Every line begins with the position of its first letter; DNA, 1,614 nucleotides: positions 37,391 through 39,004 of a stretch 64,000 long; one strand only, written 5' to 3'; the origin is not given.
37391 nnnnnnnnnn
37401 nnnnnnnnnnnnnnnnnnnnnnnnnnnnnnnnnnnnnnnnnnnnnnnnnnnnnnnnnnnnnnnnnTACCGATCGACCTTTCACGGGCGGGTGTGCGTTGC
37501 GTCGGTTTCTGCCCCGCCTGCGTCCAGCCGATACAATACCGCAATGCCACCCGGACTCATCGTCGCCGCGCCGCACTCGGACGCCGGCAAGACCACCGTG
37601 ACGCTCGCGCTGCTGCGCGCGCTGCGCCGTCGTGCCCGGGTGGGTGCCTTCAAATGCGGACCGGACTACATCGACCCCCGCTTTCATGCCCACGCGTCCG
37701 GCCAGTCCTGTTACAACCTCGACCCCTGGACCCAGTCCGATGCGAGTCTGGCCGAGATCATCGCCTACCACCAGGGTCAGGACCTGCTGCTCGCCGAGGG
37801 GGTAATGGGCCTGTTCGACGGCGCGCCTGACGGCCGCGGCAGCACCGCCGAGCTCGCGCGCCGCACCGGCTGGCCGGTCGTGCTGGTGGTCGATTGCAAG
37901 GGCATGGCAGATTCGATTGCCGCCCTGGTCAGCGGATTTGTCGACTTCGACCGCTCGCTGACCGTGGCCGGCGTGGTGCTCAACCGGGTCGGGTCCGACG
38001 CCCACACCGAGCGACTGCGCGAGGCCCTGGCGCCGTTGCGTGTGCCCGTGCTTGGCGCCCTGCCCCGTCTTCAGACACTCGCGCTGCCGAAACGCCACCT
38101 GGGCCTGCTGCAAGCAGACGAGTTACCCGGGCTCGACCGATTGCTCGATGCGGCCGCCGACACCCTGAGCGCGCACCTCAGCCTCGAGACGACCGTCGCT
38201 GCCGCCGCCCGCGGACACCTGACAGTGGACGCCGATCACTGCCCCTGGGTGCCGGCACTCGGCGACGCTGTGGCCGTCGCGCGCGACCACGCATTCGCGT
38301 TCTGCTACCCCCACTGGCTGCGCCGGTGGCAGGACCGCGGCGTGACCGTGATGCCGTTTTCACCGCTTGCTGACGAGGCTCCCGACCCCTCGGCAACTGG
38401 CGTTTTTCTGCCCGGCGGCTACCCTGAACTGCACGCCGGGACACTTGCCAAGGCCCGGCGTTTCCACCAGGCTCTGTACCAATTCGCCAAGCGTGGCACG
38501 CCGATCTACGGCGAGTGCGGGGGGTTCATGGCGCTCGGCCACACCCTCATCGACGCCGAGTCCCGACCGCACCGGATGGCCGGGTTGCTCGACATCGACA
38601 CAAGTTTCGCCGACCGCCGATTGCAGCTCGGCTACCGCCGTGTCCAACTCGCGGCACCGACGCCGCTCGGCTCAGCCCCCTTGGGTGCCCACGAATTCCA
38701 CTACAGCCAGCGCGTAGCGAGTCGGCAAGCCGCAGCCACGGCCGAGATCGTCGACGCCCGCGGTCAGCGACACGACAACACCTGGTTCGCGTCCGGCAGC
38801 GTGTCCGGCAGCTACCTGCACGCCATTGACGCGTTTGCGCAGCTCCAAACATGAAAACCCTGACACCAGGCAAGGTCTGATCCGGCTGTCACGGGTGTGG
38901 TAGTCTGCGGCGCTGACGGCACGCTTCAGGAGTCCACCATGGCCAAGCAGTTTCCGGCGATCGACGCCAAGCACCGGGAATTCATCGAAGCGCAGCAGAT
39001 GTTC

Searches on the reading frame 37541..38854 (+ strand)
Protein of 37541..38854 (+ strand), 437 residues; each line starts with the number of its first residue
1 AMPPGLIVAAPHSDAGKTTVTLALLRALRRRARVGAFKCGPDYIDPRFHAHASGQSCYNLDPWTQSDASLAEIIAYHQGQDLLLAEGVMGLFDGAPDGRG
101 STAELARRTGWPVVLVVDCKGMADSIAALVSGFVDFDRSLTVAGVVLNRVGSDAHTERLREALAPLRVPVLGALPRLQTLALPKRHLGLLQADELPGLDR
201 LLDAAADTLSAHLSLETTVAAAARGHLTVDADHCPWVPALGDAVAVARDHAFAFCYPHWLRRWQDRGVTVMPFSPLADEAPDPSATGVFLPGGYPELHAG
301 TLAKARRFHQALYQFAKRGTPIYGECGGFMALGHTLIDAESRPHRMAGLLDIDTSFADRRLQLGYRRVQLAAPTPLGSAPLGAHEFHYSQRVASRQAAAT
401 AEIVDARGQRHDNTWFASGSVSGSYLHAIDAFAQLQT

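Call 4: search_protein_families(library=pfam, proteins=[window:37541-38854:+], max_evalue=0.01)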
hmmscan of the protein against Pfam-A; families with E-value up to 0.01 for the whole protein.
window:37541-38854:+ (437 aa): 3 families
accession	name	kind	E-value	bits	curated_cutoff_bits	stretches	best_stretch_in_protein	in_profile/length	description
PF07685.20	GATase_3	-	3.6e-30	105.5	27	1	244-429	2-190/196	CobB/CobQ-like glutamine amidotransferase domain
PF01656.29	CbiA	-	6.6e-19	68.5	25.4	1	7-187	2-123/125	CobQ/CobB/MinD/ParA nucleotide binding domain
PF13500.12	AAA_26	-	4.1e-13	50.1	27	2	69-181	87-195/198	AAA domain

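Call 5: search_protein_families(library=ncbifam, proteins=[window:37541-38854:+], max_evalue=0.01)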
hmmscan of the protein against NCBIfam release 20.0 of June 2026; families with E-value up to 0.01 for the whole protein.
window:37541-38854:+ (437 aa): 11 families
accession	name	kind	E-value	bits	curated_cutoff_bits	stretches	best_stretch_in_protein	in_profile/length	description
NF002204.1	PRK01077.1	equivalog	1.4e-142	475.5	254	1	4-429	2-419/420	cobyrinic acid a,c-diamide synthase CobB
TIGR00379.1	cobB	subfamily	1.7e-95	320.6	261.4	1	7-428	3-431/449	cobyrinic/hydrogenobyrinic acid a,c-diamide synthase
NF053748.1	bifunc_CobBC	exception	2e-88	297.6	950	1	4-428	2-427/797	bifunctional hydrogenobyrinic acid a,c-diamide synthase/histidinol phosphate aminotransferase CobBC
NF033195.1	F430_CfbB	exception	2.3e-88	297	560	1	6-429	2-438/451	Ni-sirohydrochlorin a,c-diamide synthase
NF010471.0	PRK13896.1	equivalog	1e-75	255.5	693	1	5-427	3-418/433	cobyrinic acid a,c-diamide synthase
NF001989.1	PRK00784.1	equivalog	2.3e-15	56.3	273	1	284-429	286-423/480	cobyric acid synthase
NF004921.0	PRK06278.1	equivalog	1.9e-10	40.2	354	1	3-163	239-407/482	cobyrinic acid a,c-diamide synthase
TIGR00313.1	cobQ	equivalog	1.7e-08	33.7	309.9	1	288-429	288-425/477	cobyric acid synthase CobQ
TIGR03800.1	PLP_synth_Pdx2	equivalog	0.00033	20.6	105.55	1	286-352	38-100/184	pyridoxal 5'-phosphate synthase glutaminase subunit PdxT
NF002957.0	PRK03619.1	equivalog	0.0017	17.7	212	1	284-332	41-92/222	phosphoribosylformylglycinamidine synthase subunit PurQ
TIGR01737.1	FGAM_synth_I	equivalog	0.0022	17.4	177.8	1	285-332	41-91/228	phosphoribosylformylglycinamidine synthase I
